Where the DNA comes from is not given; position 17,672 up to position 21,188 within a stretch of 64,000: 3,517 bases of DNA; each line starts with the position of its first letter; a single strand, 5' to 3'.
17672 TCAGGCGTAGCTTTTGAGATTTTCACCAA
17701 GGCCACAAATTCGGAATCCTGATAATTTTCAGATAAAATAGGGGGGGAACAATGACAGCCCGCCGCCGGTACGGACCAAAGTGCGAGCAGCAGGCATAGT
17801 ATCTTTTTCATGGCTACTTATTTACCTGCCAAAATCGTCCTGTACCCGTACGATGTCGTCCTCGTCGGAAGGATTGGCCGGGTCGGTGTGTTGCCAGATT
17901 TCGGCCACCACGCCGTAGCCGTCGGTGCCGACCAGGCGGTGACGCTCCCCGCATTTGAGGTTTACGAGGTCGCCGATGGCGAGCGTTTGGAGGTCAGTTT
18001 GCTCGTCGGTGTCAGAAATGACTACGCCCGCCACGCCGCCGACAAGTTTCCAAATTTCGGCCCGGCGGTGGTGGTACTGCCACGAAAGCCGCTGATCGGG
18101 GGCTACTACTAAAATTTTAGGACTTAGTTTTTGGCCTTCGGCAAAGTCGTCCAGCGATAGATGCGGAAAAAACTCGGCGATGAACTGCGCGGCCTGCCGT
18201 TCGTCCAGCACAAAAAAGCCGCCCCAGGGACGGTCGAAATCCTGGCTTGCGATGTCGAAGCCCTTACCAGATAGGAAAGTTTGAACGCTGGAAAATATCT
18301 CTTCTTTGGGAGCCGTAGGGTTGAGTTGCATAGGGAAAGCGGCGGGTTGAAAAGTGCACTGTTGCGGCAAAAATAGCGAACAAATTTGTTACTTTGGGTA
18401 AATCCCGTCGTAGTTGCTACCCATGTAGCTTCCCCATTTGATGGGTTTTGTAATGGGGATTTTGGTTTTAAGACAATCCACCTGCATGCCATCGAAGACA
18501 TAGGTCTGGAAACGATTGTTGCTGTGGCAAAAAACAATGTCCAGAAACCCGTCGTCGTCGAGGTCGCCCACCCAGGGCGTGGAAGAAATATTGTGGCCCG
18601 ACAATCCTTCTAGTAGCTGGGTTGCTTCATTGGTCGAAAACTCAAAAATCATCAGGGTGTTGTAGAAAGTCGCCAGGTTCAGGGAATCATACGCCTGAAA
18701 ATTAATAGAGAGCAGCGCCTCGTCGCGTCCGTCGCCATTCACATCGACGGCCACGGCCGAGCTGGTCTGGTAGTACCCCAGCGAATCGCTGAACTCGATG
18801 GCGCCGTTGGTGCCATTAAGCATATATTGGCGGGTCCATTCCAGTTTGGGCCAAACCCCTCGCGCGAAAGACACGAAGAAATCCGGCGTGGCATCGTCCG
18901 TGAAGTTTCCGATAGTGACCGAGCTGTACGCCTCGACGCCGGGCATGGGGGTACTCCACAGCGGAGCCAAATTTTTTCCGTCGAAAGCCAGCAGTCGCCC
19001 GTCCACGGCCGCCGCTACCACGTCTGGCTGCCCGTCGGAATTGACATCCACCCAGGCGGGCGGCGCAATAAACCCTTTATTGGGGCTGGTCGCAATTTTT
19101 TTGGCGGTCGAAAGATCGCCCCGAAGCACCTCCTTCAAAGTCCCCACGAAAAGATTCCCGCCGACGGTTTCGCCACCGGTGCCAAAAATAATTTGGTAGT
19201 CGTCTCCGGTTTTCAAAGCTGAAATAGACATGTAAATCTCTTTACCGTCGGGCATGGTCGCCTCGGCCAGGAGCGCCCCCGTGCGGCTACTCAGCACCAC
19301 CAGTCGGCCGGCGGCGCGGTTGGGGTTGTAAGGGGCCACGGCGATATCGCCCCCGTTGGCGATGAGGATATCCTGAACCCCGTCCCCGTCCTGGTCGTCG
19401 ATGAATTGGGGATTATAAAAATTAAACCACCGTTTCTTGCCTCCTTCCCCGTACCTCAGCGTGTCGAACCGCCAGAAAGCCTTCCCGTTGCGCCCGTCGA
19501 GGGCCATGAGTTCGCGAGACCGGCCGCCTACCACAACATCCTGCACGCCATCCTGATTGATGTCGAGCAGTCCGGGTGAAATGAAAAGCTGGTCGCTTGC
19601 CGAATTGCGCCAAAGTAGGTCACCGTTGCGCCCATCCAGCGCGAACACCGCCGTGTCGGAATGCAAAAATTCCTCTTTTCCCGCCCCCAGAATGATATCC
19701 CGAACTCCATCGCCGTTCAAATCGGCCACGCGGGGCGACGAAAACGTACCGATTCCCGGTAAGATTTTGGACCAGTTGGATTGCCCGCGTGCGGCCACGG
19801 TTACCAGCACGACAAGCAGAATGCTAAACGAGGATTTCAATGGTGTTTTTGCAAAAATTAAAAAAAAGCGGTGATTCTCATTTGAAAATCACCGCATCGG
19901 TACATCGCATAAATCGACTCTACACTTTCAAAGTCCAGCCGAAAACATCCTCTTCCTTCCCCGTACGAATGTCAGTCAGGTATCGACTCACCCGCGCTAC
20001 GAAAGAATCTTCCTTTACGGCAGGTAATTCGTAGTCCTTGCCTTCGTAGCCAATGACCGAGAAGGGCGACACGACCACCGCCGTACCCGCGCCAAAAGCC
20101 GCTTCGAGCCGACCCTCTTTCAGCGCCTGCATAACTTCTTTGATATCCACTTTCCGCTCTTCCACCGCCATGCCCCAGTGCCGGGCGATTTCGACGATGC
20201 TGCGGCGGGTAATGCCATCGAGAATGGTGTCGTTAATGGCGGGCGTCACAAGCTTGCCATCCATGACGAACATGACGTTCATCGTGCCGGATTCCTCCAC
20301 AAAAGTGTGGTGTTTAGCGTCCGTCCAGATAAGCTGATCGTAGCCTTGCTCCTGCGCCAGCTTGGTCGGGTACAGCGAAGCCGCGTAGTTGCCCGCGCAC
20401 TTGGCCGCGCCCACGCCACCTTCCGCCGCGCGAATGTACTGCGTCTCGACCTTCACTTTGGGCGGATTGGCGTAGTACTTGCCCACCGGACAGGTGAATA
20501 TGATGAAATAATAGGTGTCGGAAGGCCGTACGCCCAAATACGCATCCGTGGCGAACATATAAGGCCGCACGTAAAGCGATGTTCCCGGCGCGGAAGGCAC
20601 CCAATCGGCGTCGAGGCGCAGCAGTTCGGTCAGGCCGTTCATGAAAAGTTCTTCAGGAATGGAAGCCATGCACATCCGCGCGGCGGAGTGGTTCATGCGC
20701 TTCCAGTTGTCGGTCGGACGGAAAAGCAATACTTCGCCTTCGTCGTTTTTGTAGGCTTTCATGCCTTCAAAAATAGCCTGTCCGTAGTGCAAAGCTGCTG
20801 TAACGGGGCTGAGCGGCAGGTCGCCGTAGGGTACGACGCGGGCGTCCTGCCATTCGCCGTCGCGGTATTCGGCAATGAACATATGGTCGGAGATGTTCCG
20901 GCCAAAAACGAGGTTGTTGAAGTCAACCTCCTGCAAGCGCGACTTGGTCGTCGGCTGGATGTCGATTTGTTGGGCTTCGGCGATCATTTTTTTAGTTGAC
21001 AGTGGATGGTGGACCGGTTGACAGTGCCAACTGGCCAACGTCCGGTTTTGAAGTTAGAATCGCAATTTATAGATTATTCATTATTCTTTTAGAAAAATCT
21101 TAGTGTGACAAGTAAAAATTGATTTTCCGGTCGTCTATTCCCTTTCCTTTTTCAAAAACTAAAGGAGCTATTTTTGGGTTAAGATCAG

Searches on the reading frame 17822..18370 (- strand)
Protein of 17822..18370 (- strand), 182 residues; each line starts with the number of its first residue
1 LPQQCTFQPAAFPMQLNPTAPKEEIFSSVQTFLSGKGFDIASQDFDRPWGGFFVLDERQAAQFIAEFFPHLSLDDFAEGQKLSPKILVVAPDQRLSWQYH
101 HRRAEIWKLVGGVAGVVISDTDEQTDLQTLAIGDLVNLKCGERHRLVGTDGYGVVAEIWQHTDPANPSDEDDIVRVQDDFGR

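Call 34: search_protein_families(library=pfam, max_evalue=0.01, proteins=[window:17822-18370:-])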
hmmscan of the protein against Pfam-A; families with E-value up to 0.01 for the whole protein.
window:17822-18370:- (182 aa): 1 family
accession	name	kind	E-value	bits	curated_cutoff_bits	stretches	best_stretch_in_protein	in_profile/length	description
PF01050.24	MannoseP_isomer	-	7.4e-10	39.5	23.6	1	67-178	13-116/116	Mannose-6-phosphate isomerase C-terminal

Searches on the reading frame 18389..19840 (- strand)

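Call 34: search_protein_families(library=pfam, max_evalue=0.01, proteins=[window:18389-19840:-])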
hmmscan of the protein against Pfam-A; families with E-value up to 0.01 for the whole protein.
window:18389-19840:- (483 aa): 6 families
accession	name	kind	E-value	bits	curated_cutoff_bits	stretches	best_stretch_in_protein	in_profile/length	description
PF13517.12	FG-GAP_3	-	2.8e-23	82.7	26.9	2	265-323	1-61/61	FG-GAP-like repeat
PF01839.29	FG-GAP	-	4.1e-15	55.7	22.1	1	35-54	4-23/37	FG-GAP repeat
PF23727.1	Beta-prop_FAM234A_B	-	9.4e-11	41.3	26.4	1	56-356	45-333/467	FAM234A/B beta-propeller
PF13360.13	PQQ_2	-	1.8e-09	38.1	27.6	1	42-124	62-143/233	Outer membrane protein assembly factor BamB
PF13570.13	Beta-prop_ACSF4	-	1.4e-06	28.4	133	1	64-127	30-89/329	Beta-alanine-activating enzyme, beta-propeller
PF25292.1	Beta-prop_CGLA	-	4e-06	26.9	26.8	0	71-127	16-71/316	Lambda-carrageenase beta-propeller domain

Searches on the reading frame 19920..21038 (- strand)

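Call 32: search_protein_families(library=pfam, proteins=[window:19920-21038:-])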
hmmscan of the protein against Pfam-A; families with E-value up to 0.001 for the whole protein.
window:19920-21038:- (372 aa): 1 family
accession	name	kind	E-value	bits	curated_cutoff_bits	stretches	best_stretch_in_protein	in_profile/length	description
PF01063.24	Aminotran_4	-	1.3e-32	113.9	28.5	1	89-326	2-220/223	Amino-transferase class IV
